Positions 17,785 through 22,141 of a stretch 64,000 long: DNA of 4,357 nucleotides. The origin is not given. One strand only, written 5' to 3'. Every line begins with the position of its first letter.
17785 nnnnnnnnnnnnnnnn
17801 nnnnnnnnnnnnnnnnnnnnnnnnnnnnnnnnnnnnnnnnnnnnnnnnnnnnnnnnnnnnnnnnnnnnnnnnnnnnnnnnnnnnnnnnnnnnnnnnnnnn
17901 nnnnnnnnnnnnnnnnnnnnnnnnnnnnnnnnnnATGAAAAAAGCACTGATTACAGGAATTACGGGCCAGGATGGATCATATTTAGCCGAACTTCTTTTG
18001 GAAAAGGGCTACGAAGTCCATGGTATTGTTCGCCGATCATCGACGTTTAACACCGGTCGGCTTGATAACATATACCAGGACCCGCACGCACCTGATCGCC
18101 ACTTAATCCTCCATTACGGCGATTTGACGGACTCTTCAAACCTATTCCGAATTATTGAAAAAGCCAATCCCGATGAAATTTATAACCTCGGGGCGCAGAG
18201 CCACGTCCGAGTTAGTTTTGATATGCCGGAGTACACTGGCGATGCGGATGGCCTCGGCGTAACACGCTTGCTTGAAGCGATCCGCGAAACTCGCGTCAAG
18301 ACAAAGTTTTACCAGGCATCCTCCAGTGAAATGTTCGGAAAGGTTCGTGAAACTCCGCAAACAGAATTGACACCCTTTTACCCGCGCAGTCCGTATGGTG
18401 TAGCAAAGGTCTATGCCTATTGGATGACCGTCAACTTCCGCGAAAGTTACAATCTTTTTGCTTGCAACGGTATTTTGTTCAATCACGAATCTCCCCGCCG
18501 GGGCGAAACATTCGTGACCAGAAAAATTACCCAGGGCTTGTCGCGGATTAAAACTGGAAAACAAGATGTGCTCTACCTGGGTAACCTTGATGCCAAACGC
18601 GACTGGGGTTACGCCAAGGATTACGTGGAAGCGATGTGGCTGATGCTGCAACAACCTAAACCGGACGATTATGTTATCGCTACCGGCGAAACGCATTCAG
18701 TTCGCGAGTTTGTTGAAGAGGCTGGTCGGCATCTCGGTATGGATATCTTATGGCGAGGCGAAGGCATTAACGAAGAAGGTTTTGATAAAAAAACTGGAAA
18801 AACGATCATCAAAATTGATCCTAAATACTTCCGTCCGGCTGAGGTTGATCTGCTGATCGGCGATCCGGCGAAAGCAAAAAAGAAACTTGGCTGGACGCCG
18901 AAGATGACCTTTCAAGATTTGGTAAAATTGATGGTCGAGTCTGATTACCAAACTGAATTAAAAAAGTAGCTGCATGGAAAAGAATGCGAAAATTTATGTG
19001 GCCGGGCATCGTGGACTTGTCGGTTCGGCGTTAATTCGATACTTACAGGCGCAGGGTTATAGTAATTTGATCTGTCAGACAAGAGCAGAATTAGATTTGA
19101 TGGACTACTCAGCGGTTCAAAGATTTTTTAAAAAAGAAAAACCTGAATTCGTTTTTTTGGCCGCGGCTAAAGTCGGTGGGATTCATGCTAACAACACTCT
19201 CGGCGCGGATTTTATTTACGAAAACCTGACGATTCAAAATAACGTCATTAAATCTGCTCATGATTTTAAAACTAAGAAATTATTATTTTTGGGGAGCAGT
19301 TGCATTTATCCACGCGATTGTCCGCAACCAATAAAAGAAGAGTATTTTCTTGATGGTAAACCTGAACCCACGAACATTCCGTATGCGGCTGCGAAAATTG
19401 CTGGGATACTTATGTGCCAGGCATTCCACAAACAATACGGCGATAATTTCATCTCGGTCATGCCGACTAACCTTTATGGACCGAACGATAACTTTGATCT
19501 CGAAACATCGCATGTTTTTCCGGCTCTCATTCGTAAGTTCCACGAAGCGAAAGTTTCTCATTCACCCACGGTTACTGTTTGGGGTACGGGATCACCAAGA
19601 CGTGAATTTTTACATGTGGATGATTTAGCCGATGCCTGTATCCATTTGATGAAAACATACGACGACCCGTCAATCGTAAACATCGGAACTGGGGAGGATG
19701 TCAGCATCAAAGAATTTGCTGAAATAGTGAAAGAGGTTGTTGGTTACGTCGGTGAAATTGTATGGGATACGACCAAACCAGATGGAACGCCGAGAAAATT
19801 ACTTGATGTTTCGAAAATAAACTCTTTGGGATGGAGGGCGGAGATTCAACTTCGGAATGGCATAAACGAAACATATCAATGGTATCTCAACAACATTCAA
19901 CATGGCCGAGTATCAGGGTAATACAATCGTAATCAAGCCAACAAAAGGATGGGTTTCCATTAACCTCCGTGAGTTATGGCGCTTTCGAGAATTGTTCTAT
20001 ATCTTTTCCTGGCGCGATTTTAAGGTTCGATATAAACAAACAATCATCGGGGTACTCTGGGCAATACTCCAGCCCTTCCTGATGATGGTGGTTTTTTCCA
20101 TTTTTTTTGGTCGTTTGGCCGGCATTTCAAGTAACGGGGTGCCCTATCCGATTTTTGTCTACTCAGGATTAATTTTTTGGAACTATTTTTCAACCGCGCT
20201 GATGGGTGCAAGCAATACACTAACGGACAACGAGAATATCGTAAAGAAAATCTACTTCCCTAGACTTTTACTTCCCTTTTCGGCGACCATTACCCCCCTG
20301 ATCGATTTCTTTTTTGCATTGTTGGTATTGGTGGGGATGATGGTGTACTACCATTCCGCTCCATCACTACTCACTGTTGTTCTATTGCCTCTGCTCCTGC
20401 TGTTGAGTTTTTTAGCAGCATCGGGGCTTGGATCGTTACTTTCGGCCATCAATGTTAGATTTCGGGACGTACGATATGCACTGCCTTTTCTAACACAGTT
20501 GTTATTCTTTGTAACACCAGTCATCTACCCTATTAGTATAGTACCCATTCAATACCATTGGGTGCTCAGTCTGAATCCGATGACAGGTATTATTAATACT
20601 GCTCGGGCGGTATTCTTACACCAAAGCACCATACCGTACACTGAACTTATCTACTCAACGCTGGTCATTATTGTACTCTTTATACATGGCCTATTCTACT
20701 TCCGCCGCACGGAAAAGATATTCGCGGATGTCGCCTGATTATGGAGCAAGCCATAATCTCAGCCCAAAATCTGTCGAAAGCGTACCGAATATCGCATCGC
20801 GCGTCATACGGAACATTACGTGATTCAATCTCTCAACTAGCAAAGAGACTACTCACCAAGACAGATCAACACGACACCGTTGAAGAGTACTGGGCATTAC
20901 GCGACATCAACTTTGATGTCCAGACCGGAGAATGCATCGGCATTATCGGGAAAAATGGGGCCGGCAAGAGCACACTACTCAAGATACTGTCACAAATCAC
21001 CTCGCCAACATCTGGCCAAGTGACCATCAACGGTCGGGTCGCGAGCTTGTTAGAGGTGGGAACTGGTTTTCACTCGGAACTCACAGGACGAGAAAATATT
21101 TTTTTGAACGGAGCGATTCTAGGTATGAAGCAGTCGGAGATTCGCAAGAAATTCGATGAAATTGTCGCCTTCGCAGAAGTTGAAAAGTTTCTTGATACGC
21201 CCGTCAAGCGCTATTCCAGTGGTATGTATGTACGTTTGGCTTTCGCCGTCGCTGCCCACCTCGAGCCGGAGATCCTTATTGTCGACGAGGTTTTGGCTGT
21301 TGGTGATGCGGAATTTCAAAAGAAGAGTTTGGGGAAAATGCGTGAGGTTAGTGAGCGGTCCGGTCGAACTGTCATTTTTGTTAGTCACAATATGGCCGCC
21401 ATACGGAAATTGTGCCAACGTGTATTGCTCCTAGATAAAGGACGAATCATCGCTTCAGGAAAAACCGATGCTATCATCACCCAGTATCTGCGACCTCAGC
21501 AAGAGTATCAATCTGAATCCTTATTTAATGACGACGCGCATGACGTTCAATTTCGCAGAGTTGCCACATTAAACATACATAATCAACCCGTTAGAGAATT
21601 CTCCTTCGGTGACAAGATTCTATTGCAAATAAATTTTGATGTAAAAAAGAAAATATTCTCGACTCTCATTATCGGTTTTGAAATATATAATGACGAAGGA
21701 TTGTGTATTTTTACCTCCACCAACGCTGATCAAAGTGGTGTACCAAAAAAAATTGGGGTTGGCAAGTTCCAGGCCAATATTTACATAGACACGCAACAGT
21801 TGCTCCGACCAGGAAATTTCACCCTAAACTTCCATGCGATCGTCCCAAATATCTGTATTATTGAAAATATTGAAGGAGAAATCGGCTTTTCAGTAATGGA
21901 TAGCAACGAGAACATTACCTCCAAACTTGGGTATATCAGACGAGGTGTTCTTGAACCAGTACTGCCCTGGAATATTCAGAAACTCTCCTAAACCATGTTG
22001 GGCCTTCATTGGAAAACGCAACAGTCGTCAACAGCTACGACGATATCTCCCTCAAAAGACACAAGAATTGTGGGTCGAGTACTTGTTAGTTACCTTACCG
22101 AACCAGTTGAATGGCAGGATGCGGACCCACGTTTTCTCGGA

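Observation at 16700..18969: Tandem GDP-mannose dehydratase genes that are diverged in coding sequence yet share near-identical consensus promoters and 5' leaders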

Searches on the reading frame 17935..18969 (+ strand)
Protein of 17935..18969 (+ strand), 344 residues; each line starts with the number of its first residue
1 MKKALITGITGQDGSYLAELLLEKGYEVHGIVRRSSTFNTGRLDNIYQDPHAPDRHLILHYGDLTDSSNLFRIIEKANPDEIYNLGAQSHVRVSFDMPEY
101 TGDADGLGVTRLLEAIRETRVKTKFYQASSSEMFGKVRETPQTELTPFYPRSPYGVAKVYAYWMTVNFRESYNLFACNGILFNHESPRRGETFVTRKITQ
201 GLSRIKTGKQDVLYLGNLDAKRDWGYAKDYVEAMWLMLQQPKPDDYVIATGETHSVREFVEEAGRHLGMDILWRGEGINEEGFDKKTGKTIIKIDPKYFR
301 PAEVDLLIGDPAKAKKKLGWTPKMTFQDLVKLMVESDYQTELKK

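Call 11: search_protein_families(library=pfam, proteins=[window:17935-18969:+])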
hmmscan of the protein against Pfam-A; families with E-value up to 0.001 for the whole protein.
window:17935-18969:+ (344 aa): 3 families
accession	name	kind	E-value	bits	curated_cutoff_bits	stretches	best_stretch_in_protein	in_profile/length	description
PF16363.11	GDP_Man_Dehyd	-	2.1e-158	527.5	27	1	5-333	1-332/332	GDP-mannose 4,6 dehydratase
PF01370.27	Epimerase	-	3.1e-78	263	20.9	1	4-249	1-240/240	NAD dependent epimerase/dehydratase family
PF04321.23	RmlD_sub_bind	-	4.1e-07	29.8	27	1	3-159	2-130/287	RmlD substrate binding domain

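Call 13: find_encoding_contigs(protein=window:17935-18969:+, flank=10000)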
Protein window:17935-18969:+ (344 aa): 2 contigs read that carry it; 2 places shown.
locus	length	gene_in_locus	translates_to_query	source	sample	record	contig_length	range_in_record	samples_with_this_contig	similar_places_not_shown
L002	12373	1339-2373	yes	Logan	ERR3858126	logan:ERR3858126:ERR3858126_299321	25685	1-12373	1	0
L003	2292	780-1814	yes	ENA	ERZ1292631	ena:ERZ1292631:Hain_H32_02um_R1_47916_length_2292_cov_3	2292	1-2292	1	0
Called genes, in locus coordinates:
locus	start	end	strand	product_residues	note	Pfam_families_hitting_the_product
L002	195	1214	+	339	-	PF01370:Epimerase, PF04321:RmlD_sub_bind (faint), PF16363:GDP_Man_Dehyd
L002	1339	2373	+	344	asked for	PF01370:Epimerase, PF04321:RmlD_sub_bind (weak), PF16363:GDP_Man_Dehyd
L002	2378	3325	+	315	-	PF01370:Epimerase, PF04321:RmlD_sub_bind, PF16363:GDP_Man_Dehyd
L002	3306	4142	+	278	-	PF01061:ABC2_membrane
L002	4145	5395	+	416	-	PF13175:AAA_15 (faint), PF00005:ABC_tran, PF13304:AAA_21 (faint), PF14524:Wzt_C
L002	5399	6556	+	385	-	PF00534:Glycos_transf_1 (weak), PF13692:Glyco_trans_1_4 (weak)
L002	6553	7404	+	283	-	PF13489:Methyltransf_23, PF13649:Methyltransf_25, PF13847:Methyltransf_31 (weak), PF08241:Methyltransf_11, PF08242:Methyltransf_12 (weak)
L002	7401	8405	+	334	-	PF03385:STELLO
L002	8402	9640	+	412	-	PF20706:GT4-conflict, PF00534:Glycos_transf_1, PF13692:Glyco_trans_1_4, PF13524:Glyco_trans_1_2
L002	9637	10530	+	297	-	PF00535:Glycos_transf_2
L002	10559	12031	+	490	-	PF00535:Glycos_transf_2, PF10111:Glyco_tranf_2_2, PF13641:Glyco_tranf_2_3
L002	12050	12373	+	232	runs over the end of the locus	PF13578:Methyltransf_24 (faint)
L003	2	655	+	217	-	?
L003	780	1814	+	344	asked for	PF01370:Epimerase, PF04321:RmlD_sub_bind (weak), PF16363:GDP_Man_Dehyd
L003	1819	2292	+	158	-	?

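Call 29: find_related_loci(query=window:17935-18969:+, collection=metagenome_contigs, flank=3000)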
Query window:17935-18969:+ (344 aa) in metagenome_contigs; peptide patterns used: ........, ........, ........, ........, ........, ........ (x = any residue, [..] = any of these).
600 stretches matched a pattern (row limit reached: there are more); 600 encode a relative of the query (tblastn E <= 1e-3); the best 80 are kept; 80 distinct loci.
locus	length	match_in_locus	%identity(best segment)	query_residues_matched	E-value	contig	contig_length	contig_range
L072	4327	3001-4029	75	2-344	0e+0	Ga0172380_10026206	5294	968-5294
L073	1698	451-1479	74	1-344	0e+0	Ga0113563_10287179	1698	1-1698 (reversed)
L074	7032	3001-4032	73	1-344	3e-179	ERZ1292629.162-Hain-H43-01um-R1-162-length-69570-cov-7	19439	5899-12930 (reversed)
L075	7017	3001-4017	74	2-340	7e-179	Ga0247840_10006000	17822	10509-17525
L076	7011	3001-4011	70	2-339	1e-170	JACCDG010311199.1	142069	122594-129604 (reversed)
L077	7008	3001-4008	72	2-337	1e-170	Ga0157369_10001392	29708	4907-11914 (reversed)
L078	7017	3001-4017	70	1-339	2e-169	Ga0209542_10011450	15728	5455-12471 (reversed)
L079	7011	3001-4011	70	1-337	2e-168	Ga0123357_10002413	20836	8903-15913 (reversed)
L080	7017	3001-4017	69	1-337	2e-167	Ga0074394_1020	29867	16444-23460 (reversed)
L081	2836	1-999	71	9-341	9e-178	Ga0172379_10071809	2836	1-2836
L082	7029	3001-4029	68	2-344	4e-167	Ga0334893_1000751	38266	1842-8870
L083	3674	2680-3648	69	1-340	3e-173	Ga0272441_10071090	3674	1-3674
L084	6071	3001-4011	69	1-337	3e-165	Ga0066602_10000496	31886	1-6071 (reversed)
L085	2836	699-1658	71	1-337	5e-175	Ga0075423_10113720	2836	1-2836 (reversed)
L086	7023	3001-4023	67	1-341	4e-164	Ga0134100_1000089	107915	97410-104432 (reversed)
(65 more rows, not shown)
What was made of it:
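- Tried and rejected: metagenome_contigs scan with Gmd2 (call 29).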

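Call 31: find_homologous_proteins(query=window:17935-18969:+, max_evalue=1e-50)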
Query window:17935-18969:+ (344 aa): 8000 proteins with E <= 1e-50 among 8000 candidates; the best 120 are listed.
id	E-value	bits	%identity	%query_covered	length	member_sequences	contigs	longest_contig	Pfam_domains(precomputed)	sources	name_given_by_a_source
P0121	9.9e-234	792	100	100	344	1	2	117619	PF04321.24,PF16363.12,PF01370.28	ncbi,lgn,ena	ncbi:MAG: GDP-mannose 4,6-dehydratase [Patescibacteria group bacterium]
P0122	2.4e-204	696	85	100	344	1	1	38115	PF04321.24,PF16363.12,PF01370.28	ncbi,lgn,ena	-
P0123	4.5e-203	692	85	99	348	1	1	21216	PF04321.24,PF16363.12,PF01370.28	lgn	-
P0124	1.5e-200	683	86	99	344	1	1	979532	PF04321.24,PF16363.12,PF01370.28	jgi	-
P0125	5.6e-200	681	86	98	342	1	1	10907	PF04321.24,PF16363.12,PF01370.28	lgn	-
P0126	1.5e-199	680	84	100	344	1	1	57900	PF04321.24,PF16363.12,PF01370.28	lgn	-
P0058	1.7e-199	680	85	99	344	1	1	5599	PF04321.24,PF16363.12,PF01370.28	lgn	-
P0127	2.0e-199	680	85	99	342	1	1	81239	PF04321.24,PF16363.12,PF01370.28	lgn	-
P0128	3.3e-199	679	84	100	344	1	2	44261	PF04321.24,PF16363.12,PF01370.28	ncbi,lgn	-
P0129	4.7e-199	678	83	100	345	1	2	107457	PF04321.24,PF16363.12,PF01370.28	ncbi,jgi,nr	ncbi:GDP-mannose 4,6-dehydratase [Candidatus Parcubacteria bacterium]|jgi:GDPmannose 4,6-dehydratase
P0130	1.5e-198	677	84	99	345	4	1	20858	PF04321.24,PF16363.12,PF01370.28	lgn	-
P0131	4.4e-198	675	83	100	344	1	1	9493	PF04321.24,PF16363.12,PF01370.28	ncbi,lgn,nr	ncbi:MAG: GDP-mannose 4,6-dehydratase [Candidatus Kerfeldbacteria bacterium]|nr:GDP-mannose 4,6-dehy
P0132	2.0e-197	673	84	100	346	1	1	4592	PF04321.24,PF16363.12,PF01370.28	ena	-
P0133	4.5e-197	672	83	100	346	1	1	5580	PF04321.24,PF16363.12,PF01370.28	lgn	-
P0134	4.6e-197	672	83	100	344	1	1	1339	PF04321.24,PF16363.12,PF01370.28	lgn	-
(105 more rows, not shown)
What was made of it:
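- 17935..18969 (+): gmd2, a GDP-mannose 4,6-dehydratase of the mainstream Patescibacteria type. 80-86% identical to many Patescibacteria Gmds (call 31).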

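Call 32: find_encoding_contigs(protein=P0122, flank=4000, max_places=2)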
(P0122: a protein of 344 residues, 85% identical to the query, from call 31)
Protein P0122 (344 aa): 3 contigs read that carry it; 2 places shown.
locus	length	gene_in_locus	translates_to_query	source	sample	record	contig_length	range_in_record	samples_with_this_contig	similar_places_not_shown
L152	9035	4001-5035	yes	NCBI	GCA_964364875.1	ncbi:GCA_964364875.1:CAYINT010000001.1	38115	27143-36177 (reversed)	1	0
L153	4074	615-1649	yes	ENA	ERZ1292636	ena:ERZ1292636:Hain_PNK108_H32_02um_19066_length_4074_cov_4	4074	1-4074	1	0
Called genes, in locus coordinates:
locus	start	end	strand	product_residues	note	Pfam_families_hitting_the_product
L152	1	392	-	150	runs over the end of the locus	-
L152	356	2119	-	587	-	-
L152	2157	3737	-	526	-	PF13231:PMT_2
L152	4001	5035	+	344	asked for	PF01370:Epimerase, PF04321:RmlD_sub_bind (weak), PF16363:GDP_Man_Dehyd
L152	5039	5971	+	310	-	PF01370:Epimerase, PF04321:RmlD_sub_bind, PF16363:GDP_Man_Dehyd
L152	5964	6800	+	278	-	PF01061:ABC2_membrane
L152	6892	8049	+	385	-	PF00005:ABC_tran, PF13304:AAA_21 (faint)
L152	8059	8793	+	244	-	PF00535:Glycos_transf_2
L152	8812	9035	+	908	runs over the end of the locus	PF11913:DUF3431, PF04724:Glyco_transf_17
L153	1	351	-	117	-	?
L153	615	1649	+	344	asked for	PF01370:Epimerase, PF04321:RmlD_sub_bind (weak), PF16363:GDP_Man_Dehyd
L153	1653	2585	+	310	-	PF01370:Epimerase, PF04321:RmlD_sub_bind, PF16363:GDP_Man_Dehyd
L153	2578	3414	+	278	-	PF01061:ABC2_membrane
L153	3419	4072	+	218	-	?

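Call 33: find_encoding_contigs(protein=P0124, flank=4000, max_places=2)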
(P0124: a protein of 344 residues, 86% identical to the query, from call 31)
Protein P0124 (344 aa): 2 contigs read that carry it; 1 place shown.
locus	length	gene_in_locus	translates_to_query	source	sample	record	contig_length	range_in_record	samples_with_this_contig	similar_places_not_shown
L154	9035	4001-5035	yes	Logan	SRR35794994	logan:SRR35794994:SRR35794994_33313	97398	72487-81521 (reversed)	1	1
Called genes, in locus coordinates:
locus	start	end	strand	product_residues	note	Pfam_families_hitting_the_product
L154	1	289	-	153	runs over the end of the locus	-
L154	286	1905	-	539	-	PF13231:PMT_2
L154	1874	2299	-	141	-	-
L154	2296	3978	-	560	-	-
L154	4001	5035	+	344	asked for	PF01370:Epimerase, PF04321:RmlD_sub_bind (weak), PF16363:GDP_Man_Dehyd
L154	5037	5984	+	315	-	PF01370:Epimerase, PF04321:RmlD_sub_bind, PF16363:GDP_Man_Dehyd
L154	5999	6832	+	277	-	PF01061:ABC2_membrane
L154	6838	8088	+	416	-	PF00005:ABC_tran, PF13304:AAA_21 (faint), PF14524:Wzt_C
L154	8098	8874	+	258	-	PF00483:NTP_transferase, PF12804:NTP_transf_3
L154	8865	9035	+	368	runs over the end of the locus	PF01073:3Beta_HSD, PF01370:Epimerase, PF02719:Polysacc_synt_2, PF04321:RmlD_sub_bind, PF16363:GDP_Man_Dehyd, PF07993:NAD_binding_4 (weak)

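Call 36: search_protein_families(library=ncbifam, proteins=[window:17935-18969:+], max_evalue=1e-10)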
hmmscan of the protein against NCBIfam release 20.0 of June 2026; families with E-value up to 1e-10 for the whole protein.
window:17935-18969:+ (344 aa): 6 families
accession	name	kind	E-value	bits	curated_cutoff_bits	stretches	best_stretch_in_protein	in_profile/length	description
TIGR01472.1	gmd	equivalog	1.4e-177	590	415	1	2-339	1-340/342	GDP-mannose 4,6-dehydratase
TIGR01181.1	dTDP_gluc_dehyt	equivalog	1.6e-29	103.1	365.1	1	4-335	2-309/321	dTDP-glucose 4,6-dehydratase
TIGR04180.1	EDH_00030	hypoth_equivalog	5.5e-28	97.9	475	1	5-324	2-296/297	NAD-dependent 4,6-dehydratase LegB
TIGR02622.1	CDP_4_6_dhtase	equivalog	1.2e-19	70.7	278.45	1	2-125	5-124/352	CDP-glucose 4,6-dehydratase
TIGR01179.1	galE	equivalog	1.5e-19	70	262.3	1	4-173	2-164/332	UDP-glucose 4-epimerase GalE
NF007582.0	PRK10217.1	equivalog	1.5e-15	57.1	698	1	1-331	1-325/355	dTDP-glucose 4,6-dehydratase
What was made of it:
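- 17935..18969 (+): TIGR01472 590 bits against a cut-off of 415 (call 36).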

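Call 58: find_encoding_contigs(protein=P0129, flank=4000, max_places=3)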
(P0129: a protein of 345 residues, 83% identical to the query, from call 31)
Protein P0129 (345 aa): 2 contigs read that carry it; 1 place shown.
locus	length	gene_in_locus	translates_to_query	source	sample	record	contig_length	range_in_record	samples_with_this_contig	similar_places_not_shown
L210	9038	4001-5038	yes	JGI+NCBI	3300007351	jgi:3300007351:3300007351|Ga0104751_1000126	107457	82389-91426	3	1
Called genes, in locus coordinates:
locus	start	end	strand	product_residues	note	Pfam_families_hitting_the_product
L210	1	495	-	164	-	PF00908:dTDP_sugar_isom, PF14667:Polysacc_synt_C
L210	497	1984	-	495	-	-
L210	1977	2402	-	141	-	-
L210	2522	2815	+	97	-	-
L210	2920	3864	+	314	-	PF00106:adh_short (weak), PF01073:3Beta_HSD, PF01370:Epimerase, PF02719:Polysacc_synt_2, PF04321:RmlD_sub_bind, PF07993:NAD_binding_4, PF13460:NAD_binding_10, PF16363:GDP_Man_Dehyd, +1 more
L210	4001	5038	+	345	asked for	PF01370:Epimerase, PF04321:RmlD_sub_bind, PF16363:GDP_Man_Dehyd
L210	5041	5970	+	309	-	PF01370:Epimerase, PF04321:RmlD_sub_bind, PF16363:GDP_Man_Dehyd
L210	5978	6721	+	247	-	PF11913:DUF3431 (faint)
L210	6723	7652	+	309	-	PF01073:3Beta_HSD, PF01370:Epimerase, PF02719:Polysacc_synt_2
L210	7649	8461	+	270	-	PF01370:Epimerase (weak), PF04321:RmlD_sub_bind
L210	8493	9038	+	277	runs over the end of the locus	PF01061:ABC2_membrane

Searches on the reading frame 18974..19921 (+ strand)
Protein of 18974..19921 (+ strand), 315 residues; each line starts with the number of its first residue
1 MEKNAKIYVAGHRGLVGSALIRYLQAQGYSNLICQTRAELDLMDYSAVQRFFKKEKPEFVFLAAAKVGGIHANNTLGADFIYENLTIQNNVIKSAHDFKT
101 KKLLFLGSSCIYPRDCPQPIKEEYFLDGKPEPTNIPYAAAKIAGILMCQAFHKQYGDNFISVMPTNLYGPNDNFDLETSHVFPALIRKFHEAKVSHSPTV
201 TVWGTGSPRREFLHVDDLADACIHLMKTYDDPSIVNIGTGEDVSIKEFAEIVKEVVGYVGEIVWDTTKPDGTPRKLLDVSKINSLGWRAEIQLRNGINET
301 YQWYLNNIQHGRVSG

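Call 11: search_protein_families(library=pfam, proteins=[window:18974-19921:+])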
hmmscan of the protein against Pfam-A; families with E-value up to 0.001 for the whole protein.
window:18974-19921:+ (315 aa): 3 families
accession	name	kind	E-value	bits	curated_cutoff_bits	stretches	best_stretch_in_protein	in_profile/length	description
PF01370.27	Epimerase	-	1.5e-64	218.1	20.9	1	7-238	1-240/240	NAD dependent epimerase/dehydratase family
PF16363.11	GDP_Man_Dehyd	-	3.4e-21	76.5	27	1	39-300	58-332/332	GDP-mannose 4,6 dehydratase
PF04321.23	RmlD_sub_bind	-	1.6e-09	37.7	27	1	6-254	2-229/287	RmlD substrate binding domain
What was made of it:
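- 18974..19921 (+): fcl-like gene (GDP-L-fucose synthase). PF01370 (call 11).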

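Call 36: search_protein_families(library=ncbifam, proteins=[window:18974-19921:+], max_evalue=1e-10)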
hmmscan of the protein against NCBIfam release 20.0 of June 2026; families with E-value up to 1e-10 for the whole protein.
window:18974-19921:+ (315 aa): 7 families
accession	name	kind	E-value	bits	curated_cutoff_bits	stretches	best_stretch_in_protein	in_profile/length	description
NF047922.1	GDPFucSynFcl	equivalog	6.9e-147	488.8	500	1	4-309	2-306/308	GDP-L-fucose synthase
TIGR01181.1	dTDP_gluc_dehyt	equivalog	1e-24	87.2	365.1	1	40-309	57-316/321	dTDP-glucose 4,6-dehydratase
TIGR01179.1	galE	equivalog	1.2e-20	73.7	262.3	1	39-307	53-328/332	UDP-glucose 4-epimerase GalE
TIGR04180.1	EDH_00030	hypoth_equivalog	5.9e-19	68.2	475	1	41-268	57-268/297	NAD-dependent 4,6-dehydratase LegB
NF007490.0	PRK10084.1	subfamily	1.3e-13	50.7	649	1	40-309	57-339/361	dTDP-glucose 4,6-dehydratase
NF007582.0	PRK10217.1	equivalog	2.5e-11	43.3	698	0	40-308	58-335/355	dTDP-glucose 4,6-dehydratase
TIGR02197.1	heptose_epim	equivalog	6.8e-11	41.9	274.6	0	7-262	1-266/316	ADP-glyceromanno-heptose 6-epimerase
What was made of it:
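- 18974..19921 (+): NF047922 488.8 bits, just under the cut-off of 500 (call 36).
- On GDP-L-fucose synthase Fcl (NF047922): 488.8 bits, full length, just under the cut-off (call 36).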

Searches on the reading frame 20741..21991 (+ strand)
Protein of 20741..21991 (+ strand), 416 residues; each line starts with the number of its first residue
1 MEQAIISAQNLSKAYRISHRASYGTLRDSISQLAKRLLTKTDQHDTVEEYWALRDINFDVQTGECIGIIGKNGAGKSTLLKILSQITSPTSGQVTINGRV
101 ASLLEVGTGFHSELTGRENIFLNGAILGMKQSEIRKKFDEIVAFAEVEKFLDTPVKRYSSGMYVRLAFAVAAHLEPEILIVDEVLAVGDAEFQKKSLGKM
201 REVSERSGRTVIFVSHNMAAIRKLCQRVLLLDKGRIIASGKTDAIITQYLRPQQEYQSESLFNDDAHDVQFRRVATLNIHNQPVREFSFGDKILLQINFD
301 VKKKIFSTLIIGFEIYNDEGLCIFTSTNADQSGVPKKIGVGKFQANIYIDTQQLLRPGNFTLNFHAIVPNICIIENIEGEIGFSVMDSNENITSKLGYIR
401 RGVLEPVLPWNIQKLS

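Call 11: search_protein_families(library=pfam, proteins=[window:20741-21991:+])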
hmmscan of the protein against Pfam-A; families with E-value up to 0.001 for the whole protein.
window:20741-21991:+ (416 aa): 5 families
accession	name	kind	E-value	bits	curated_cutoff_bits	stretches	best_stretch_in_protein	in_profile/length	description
PF00005.33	ABC_tran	-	8e-24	85.2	25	1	53-184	1-135/137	ABC transporter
PF14524.12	Wzt_C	-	1.6e-08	35.1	30.4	1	267-366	8-105/143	Wzt C-terminal domain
PF13304.12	AAA_21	-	5.6e-05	23.8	27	1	67-88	3-24/304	AAA domain, putative AbiEii toxin, Type IV TA system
PF13175.12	AAA_15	-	7.1e-05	23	32.1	1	52-317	13-191/374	AAA ATPase domain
PF13555.12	AAA_29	-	0.00092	19.4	27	0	59-97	18-55/61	P-loop containing region of AAA domain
